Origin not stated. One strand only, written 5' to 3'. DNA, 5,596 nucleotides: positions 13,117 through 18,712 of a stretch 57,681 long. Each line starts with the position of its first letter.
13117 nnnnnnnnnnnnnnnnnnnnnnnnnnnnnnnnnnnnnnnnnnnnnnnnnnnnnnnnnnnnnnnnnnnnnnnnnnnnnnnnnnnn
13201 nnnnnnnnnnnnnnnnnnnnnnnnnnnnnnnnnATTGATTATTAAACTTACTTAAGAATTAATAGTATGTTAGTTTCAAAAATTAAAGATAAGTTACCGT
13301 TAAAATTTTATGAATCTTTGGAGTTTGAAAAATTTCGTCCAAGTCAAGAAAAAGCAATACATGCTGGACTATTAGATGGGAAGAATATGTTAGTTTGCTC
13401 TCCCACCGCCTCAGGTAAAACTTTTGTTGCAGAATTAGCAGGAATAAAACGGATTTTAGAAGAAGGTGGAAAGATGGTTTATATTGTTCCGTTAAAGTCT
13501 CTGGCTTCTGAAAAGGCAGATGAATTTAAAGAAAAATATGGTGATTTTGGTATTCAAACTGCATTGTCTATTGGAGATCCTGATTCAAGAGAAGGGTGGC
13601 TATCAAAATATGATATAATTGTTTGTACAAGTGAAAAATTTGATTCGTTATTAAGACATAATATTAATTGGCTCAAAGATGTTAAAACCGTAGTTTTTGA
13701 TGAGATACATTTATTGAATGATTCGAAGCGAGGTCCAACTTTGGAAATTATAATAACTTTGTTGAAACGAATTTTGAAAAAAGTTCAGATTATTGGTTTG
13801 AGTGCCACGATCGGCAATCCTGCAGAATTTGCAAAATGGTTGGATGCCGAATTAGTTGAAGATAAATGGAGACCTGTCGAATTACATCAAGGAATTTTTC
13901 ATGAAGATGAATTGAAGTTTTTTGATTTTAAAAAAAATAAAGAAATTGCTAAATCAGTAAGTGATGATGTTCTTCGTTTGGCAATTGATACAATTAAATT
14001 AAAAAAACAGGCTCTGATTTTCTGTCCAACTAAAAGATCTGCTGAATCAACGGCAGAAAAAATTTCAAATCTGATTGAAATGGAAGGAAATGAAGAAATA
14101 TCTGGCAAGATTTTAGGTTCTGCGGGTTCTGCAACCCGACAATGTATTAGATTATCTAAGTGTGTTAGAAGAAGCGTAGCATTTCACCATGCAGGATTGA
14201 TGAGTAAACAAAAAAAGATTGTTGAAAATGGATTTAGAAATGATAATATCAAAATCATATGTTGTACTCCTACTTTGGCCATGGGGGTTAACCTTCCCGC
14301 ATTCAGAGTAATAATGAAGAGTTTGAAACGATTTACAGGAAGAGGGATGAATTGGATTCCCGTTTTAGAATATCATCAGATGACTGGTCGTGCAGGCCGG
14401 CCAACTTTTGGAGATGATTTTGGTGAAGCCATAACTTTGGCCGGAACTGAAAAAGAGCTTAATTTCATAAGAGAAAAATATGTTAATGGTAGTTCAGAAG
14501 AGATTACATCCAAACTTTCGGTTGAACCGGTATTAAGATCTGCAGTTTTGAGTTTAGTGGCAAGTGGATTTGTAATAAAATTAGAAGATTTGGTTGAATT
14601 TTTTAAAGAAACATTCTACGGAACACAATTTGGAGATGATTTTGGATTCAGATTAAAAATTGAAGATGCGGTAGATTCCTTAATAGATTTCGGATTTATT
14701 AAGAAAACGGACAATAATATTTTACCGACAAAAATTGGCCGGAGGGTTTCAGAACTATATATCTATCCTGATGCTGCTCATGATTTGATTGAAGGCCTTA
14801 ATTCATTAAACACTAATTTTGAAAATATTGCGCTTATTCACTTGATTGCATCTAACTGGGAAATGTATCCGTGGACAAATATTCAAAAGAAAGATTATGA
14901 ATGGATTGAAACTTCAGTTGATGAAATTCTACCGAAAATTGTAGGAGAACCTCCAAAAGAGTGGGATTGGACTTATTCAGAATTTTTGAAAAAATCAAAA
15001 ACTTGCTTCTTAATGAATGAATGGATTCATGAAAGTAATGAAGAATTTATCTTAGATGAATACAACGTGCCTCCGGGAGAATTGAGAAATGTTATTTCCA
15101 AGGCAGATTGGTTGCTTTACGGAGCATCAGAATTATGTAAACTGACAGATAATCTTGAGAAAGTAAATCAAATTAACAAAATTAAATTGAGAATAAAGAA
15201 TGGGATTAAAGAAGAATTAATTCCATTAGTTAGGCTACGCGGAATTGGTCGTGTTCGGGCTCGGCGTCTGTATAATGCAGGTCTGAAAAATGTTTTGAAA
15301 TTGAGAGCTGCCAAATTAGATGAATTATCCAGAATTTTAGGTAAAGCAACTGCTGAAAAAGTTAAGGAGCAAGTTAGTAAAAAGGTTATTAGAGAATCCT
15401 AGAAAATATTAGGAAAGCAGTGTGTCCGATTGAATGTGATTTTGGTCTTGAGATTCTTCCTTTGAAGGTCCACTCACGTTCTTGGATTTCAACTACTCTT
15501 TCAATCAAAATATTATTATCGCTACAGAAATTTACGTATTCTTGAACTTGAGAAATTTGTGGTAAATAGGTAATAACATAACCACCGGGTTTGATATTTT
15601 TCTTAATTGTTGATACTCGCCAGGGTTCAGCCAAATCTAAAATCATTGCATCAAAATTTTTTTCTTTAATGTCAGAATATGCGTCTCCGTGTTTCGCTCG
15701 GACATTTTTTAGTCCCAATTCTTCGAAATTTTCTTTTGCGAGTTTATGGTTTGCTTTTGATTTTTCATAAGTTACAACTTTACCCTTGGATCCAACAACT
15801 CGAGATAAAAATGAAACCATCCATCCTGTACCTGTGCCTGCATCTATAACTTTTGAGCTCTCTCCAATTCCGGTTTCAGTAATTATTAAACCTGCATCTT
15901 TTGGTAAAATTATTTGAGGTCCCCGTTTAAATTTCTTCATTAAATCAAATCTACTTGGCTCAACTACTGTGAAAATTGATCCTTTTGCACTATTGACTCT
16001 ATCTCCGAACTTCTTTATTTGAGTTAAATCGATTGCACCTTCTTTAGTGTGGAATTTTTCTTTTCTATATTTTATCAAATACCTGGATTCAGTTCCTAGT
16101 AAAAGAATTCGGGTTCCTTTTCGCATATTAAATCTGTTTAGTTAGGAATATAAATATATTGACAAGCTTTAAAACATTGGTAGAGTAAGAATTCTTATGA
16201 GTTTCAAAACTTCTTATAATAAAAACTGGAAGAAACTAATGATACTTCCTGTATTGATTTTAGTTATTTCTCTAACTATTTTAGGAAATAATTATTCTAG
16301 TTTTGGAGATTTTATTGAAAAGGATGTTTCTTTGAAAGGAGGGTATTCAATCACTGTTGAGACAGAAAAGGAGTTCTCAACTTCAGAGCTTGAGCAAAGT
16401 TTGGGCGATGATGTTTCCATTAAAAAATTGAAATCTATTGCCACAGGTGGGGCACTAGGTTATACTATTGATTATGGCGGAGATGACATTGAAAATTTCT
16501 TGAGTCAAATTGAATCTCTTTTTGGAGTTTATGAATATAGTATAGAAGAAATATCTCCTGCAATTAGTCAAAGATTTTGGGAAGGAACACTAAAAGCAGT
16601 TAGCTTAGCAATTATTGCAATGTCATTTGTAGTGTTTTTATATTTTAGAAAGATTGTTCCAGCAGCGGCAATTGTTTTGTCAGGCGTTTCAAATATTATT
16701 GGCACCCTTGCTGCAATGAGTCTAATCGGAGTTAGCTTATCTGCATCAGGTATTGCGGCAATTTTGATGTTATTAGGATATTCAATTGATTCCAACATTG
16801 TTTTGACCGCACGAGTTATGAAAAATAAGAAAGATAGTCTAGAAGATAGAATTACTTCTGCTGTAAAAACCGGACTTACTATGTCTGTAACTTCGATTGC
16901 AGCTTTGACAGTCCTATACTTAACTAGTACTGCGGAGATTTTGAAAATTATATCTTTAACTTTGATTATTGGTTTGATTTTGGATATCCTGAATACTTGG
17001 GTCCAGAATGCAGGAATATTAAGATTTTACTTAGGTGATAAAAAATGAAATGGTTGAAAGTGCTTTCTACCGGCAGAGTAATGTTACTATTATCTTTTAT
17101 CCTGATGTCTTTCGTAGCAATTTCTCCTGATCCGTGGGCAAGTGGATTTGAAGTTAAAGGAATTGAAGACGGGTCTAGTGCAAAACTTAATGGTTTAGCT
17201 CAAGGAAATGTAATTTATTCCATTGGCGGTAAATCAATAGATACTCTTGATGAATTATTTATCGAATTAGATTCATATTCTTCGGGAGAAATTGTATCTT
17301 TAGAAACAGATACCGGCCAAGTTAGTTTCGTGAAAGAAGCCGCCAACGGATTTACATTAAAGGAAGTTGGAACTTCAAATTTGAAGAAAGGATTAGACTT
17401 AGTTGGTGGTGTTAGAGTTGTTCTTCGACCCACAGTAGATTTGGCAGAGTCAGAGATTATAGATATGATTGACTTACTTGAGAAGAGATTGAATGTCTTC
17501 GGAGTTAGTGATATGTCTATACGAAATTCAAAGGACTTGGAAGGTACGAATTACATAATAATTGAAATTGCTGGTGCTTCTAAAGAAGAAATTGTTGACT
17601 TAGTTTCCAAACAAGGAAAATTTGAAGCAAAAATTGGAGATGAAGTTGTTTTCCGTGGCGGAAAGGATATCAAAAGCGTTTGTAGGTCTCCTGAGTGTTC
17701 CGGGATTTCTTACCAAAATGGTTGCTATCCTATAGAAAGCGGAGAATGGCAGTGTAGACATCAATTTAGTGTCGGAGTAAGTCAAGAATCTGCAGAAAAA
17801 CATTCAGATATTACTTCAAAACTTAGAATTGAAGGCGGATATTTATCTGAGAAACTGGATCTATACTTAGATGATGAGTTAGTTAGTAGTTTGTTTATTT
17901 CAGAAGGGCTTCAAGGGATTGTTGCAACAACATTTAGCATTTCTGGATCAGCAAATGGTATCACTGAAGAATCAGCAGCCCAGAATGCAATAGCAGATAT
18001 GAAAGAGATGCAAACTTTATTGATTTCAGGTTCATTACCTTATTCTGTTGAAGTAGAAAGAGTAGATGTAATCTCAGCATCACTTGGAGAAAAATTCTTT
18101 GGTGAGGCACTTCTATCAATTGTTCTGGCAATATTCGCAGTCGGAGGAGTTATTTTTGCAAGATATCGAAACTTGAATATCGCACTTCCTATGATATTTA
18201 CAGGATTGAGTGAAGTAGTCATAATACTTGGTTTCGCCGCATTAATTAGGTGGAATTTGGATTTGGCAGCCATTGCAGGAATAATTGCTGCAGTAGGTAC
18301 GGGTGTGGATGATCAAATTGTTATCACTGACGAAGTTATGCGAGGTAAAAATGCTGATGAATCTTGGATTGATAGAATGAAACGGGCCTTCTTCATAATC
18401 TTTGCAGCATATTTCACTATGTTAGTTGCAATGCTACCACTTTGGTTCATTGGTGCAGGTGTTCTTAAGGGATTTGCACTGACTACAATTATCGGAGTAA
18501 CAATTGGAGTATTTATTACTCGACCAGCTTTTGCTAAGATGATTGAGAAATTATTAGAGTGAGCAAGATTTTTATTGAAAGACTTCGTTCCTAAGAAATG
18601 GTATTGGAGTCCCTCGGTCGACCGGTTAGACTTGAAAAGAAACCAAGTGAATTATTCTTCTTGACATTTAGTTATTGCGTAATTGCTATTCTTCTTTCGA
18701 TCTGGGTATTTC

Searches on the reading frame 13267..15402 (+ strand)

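Call 8: search_protein_families(library=pfam, proteins=[window:13267-15402:+], max_evalue=0.001)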
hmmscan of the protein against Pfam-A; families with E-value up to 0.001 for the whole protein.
window:13267-15402:+ (711 aa): 7 families
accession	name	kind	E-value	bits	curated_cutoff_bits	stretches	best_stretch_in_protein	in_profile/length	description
PF00270.35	DEAD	-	1e-37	129.9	26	1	24-185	1-164/167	DEAD/DEAH box helicase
PF21280.2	Helicase_dom4_arc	-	9e-27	93.9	27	1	522-646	2-125/125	Archaeal helicase, domain 4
PF00271.37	Helicase_C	-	2.7e-11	44.2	23.5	1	244-378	13-108/110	Helicase conserved C-terminal domain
PF04851.21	ResIII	-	4.8e-11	43.3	22.5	1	22-182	3-162/164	Type III restriction enzyme, res subunit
PF22527.2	DEXQc_Suv3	-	2.1e-07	31.1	27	1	41-159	16-114/154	DEXQ-box helicase domain of Suv3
PF14520.12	HHH_5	-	4.5e-07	30.7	27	1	654-702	4-54/57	Helix-hairpin-helix domain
PF25453.1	DUF7898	-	0.00033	21.5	27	1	650-704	2-56/80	Domain of unknown function (DUF7898)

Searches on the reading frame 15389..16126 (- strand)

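Call 8: search_protein_families(library=pfam, proteins=[window:15389-16126:-], max_evalue=0.001)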
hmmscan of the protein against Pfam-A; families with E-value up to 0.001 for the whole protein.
window:15389-16126:- (245 aa): 9 families
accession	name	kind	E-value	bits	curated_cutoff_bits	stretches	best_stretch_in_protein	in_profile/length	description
PF08704.16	GCD14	-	1.3e-18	68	26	1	70-222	21-180/247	tRNA methyltransferase complex GCD14 subunit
PF01135.25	PCMT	-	1.9e-12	47.9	20.3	1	87-208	71-194/210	Protein-L-isoaspartate(D-aspartate) O-methyltransferase (PCMT)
PF13847.12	Methyltransf_31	-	1.8e-11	44.4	27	1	90-205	4-127/145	Methyltransferase domain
PF13649.12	Methyltransf_25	-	1.1e-07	32.9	27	1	93-163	1-70/97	Methyltransferase domain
PF05175.20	MTS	-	2.7e-07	30.8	23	1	89-162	31-103/170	Methyltransferase small domain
PF08241.18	Methyltransf_11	-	8.6e-05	23.5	21.2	1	95-165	2-68/95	Methyltransferase domain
PF01189.24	Methyltr_RsmB-F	-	0.00011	22.4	27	1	90-164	9-86/199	16S rRNA methyltransferase RsmB/F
PF01209.24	Ubie_methyltran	-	0.00032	20.6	20.1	1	81-161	39-120/233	ubiE/COQ5 methyltransferase family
PF13489.12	Methyltransf_23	-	0.0004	20.6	27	0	88-141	21-61/164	Methyltransferase domain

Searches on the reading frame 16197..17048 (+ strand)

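Call 8: search_protein_families(library=pfam, proteins=[window:16197-17048:+], max_evalue=0.001)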
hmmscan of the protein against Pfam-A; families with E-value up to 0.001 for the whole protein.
window:16197-17048:+ (283 aa): 1 family
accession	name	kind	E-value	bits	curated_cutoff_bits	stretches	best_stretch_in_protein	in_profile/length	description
PF02355.23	SecD_SecF_C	-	5.1e-28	98.2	20.5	1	112-278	14-186/189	Protein export membrane protein SecD/SecF, C-terminal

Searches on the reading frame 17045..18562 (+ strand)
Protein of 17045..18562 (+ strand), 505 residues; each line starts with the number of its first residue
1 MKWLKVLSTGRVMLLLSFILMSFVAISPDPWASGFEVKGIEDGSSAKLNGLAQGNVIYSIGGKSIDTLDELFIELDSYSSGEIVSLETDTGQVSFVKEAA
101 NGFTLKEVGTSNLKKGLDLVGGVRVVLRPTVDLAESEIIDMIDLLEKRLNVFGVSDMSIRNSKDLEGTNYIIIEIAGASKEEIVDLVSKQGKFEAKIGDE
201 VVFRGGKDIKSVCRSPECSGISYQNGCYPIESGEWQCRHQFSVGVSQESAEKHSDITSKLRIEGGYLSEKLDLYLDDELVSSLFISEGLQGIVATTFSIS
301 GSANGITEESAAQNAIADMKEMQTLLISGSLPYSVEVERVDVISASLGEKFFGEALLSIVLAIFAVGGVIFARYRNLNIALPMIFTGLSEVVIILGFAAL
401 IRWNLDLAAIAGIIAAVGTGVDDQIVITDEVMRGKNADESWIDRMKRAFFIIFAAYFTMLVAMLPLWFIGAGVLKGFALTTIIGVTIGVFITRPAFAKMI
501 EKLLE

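Call 8: search_protein_families(library=pfam, proteins=[window:17045-18562:+], max_evalue=0.001)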
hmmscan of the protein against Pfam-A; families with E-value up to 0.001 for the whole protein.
window:17045-18562:+ (505 aa): 4 families
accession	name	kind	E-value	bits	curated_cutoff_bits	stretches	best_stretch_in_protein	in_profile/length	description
PF02355.23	SecD_SecF_C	-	1.5e-19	70.5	20.5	1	334-490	12-173/189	Protein export membrane protein SecD/SecF, C-terminal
PF03176.21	MMPL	-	0.00014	21.4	20.5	1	346-493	136-292/333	MMPL family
PF00595.29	PDZ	-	0.00033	21.4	23.2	0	32-87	24-79/81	PDZ domain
PF21760.3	SecD_1st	-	0.00043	20.1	27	1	142-196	5-56/60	Protein translocase subunit SecDF, P1 domain, N-terminal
